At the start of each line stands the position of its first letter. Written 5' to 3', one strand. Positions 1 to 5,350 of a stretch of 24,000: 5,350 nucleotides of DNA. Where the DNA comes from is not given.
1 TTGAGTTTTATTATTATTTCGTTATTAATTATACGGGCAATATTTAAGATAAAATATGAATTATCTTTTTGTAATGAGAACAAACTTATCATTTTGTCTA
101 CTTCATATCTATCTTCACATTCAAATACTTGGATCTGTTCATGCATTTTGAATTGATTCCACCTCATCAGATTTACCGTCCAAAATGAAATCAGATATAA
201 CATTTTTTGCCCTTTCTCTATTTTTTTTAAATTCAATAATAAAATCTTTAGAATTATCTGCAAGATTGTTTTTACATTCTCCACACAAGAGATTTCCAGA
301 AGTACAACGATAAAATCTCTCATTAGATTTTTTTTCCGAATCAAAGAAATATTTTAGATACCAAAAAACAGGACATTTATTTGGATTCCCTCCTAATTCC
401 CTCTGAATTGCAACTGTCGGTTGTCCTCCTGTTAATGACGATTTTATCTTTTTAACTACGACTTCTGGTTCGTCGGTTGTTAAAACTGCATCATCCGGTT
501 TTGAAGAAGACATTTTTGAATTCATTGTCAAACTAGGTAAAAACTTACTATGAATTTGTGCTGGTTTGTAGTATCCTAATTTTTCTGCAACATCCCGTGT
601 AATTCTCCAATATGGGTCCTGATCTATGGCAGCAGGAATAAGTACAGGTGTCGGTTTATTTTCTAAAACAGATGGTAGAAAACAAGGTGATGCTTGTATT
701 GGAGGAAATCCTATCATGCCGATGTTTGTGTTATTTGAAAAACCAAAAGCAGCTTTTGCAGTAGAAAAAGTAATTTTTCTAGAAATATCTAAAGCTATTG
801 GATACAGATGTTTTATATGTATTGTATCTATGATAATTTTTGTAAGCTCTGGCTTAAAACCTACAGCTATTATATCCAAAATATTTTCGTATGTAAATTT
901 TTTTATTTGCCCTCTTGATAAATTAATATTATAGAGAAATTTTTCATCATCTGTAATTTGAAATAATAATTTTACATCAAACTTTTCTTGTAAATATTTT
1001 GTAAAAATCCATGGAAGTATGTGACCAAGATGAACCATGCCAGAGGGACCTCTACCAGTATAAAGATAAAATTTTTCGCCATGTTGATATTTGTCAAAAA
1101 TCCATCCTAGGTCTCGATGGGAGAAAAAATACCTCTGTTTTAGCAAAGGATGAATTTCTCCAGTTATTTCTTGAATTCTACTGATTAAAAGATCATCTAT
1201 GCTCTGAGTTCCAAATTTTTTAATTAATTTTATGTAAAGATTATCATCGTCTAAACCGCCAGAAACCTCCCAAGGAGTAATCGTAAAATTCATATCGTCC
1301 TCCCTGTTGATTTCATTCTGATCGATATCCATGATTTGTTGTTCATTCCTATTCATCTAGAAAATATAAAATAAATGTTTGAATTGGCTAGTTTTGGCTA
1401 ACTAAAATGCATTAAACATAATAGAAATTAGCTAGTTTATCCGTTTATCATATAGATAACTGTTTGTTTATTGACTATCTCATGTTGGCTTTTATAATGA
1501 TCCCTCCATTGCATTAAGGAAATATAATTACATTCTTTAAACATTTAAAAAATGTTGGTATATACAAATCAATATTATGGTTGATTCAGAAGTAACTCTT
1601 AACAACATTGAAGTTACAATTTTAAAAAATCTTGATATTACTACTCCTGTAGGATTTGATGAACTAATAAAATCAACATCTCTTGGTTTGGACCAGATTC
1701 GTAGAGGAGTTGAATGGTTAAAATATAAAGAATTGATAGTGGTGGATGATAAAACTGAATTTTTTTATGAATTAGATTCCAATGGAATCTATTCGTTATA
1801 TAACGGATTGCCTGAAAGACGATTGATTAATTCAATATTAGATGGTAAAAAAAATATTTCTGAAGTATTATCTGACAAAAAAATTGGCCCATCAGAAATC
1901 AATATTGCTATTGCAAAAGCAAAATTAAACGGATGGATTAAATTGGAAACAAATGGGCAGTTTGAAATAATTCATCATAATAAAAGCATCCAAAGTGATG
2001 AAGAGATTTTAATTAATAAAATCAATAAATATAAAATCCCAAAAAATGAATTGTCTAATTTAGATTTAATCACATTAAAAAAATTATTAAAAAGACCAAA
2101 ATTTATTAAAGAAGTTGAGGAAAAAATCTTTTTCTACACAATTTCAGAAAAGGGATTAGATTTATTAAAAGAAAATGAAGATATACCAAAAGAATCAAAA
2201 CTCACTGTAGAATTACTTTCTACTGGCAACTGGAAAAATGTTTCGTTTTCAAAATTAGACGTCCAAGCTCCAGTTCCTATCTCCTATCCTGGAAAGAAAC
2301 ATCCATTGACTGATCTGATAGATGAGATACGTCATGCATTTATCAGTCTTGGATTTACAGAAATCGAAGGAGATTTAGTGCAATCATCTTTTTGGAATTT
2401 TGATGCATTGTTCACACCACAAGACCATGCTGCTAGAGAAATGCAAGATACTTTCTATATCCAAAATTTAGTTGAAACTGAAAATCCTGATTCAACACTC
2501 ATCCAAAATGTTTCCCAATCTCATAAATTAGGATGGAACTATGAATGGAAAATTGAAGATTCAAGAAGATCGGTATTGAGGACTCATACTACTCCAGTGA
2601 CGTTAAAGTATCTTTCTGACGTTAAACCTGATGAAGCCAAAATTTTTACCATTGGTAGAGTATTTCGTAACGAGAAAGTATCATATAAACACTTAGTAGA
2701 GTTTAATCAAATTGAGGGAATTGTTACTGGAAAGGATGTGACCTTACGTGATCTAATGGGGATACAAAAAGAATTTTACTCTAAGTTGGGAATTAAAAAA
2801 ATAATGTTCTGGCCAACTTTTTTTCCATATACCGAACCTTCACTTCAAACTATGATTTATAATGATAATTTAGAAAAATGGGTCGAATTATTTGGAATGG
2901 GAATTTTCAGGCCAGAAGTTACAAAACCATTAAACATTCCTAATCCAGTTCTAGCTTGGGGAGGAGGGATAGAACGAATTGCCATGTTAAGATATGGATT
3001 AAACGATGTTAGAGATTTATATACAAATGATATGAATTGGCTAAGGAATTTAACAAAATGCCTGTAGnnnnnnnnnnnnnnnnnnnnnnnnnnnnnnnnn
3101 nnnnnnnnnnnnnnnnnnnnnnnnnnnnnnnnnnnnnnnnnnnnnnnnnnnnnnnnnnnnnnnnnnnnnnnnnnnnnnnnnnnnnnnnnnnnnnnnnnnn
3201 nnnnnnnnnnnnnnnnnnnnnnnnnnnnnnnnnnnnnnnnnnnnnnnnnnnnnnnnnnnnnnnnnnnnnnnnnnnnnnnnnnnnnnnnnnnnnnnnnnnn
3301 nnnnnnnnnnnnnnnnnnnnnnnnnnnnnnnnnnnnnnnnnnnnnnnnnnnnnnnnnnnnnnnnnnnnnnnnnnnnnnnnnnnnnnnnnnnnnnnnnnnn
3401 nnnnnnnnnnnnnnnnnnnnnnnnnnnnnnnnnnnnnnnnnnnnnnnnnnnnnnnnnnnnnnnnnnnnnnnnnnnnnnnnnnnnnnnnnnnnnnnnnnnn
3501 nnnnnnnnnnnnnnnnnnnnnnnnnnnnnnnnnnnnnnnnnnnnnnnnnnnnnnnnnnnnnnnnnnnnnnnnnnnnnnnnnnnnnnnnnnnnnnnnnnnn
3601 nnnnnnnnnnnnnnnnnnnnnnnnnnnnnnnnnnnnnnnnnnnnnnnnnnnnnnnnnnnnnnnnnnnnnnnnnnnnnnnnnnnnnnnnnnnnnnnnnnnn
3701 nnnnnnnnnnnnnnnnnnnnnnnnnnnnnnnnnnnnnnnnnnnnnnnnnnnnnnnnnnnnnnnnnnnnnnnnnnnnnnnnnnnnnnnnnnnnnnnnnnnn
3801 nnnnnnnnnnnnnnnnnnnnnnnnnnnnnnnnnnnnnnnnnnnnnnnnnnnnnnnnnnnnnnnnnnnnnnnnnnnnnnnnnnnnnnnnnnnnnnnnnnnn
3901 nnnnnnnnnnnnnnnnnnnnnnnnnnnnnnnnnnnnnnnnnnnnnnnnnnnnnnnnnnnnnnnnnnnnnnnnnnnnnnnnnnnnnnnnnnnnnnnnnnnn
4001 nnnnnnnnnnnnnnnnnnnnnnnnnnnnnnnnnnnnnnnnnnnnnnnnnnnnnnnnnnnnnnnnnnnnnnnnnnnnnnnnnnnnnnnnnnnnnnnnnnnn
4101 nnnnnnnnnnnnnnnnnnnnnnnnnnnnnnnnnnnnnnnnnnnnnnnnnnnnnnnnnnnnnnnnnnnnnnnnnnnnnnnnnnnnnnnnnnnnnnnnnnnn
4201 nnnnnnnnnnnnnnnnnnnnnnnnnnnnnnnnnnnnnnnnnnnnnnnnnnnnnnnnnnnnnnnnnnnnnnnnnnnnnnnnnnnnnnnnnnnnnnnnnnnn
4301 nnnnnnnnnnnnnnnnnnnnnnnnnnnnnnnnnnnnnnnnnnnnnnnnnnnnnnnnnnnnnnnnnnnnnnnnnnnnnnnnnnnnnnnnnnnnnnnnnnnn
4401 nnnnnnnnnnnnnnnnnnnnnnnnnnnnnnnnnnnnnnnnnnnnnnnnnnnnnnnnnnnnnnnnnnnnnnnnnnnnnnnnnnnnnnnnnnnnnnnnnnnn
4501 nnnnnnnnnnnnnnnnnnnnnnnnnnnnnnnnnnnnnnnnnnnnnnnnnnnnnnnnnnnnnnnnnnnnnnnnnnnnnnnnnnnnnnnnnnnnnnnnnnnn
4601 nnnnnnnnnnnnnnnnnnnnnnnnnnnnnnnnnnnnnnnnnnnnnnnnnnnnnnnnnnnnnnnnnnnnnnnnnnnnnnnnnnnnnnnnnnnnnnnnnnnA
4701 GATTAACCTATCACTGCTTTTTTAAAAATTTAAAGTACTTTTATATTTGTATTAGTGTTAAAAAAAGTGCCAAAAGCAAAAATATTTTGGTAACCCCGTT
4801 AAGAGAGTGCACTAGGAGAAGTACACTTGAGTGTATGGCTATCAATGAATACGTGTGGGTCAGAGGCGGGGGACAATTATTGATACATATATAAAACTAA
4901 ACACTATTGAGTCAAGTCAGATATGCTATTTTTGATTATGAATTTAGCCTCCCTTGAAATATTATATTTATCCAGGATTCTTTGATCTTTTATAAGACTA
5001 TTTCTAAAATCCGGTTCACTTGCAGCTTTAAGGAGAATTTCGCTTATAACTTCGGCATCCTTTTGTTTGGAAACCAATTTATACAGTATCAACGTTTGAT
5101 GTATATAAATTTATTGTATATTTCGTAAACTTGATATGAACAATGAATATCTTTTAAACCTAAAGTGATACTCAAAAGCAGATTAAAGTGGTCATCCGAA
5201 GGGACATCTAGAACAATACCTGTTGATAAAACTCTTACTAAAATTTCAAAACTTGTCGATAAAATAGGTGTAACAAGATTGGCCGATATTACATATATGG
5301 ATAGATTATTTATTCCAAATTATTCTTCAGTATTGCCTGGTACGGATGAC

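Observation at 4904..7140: Orphan YcaO-TfuA thioamidation module next to an NHLP-like small ORF in an AT-rich, thaumarchaeon-like archaeal genome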

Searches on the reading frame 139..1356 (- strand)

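Call 9: search_protein_families(library=ncbifam, proteins=[window:139-1356:-], max_evalue=0.00001)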
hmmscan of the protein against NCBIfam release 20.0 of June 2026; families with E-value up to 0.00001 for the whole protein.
window:139-1356:- (405 aa): 8 families
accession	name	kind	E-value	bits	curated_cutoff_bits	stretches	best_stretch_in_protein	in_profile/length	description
NF008927.0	PRK12285.1-4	equivalog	5.2e-141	470.1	478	1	22-397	4-376/385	tryptophan--tRNA ligase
NF008924.0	PRK12285.1-1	equivalog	2.5e-134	448.3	644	1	23-395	4-370/381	tryptophan--tRNA ligase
TIGR00233.1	trpS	equivalog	2.5e-75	253.8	176.75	1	95-398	2-311/328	tryptophan--tRNA ligase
NF008925.0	PRK12285.1-2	equivalog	1.5e-73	247.9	451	1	26-391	2-361/365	tryptophan--tRNA ligase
NF008926.0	PRK12285.1-3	equivalog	4.4e-62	210.3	320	2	22-263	1-231/429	tryptophan--tRNA ligase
NF008928.0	PRK12285.1-5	equivalog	1e-46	159.6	891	2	261-397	389-526/530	tryptophan--tRNA ligase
NF006330.0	PRK08560.1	equivalog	7.7e-15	54.8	220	1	91-308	28-249/342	tyrosine--tRNA ligase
NF008922.0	PRK12283.1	equivalog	1.3e-13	50.7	572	1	280-388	264-364/400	tryptophan--tRNA ligase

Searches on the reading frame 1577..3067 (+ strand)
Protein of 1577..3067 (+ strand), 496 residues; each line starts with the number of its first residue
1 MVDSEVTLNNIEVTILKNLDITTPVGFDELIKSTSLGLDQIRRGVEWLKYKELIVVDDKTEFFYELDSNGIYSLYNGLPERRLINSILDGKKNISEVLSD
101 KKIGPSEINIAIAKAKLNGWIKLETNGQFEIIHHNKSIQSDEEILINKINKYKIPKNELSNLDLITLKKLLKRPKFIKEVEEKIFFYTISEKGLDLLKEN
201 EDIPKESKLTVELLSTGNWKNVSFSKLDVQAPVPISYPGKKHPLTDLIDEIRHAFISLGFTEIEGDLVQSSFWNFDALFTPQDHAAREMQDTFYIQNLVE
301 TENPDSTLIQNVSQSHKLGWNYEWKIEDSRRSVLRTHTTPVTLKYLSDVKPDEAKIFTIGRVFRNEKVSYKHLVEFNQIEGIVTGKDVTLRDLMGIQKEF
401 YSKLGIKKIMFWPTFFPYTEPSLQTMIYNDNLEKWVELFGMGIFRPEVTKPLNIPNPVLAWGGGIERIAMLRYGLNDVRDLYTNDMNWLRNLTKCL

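Call 9: search_protein_families(library=ncbifam, proteins=[window:1577-3067:+], max_evalue=0.00001)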
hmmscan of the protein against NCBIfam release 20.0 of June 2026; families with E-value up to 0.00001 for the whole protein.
window:1577-3067:+ (496 aa): 6 families
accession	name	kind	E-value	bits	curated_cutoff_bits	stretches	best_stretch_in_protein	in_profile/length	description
NF003210.0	PRK04172.1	equivalog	1.2e-151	506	350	1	7-493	3-492/496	phenylalanine--tRNA ligase subunit alpha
TIGR00468.1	pheS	equivalog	3.7e-103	345.2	237.45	1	206-492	36-322/324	phenylalanine--tRNA ligase subunit alpha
NF051887.1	PheS_related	equivalog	5.1e-22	78.4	300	1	330-487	70-234/349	PheS-related mystery ligase SrmL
TIGR00470.1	sepS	equivalog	3.5e-21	75.3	380.65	1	329-481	180-340/533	O-phosphoserine--tRNA ligase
TIGR00469.1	pheS_mito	equivalog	2.3e-18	66.1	258.35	1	408-494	258-345/451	phenylalanine--tRNA ligase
TIGR02367.1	PylS_Cterm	equivalog_domain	1.4e-06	27.9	178.15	1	342-481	93-228/242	pyrrolysine--tRNA(Pyl) ligase large subunit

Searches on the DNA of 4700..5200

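Call 65: search_rna_families(source=window, start=4700, end=5200, threshold=evalue, max_evalue=1)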
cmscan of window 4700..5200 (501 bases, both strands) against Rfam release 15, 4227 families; matches with E-value up to 1: 0.
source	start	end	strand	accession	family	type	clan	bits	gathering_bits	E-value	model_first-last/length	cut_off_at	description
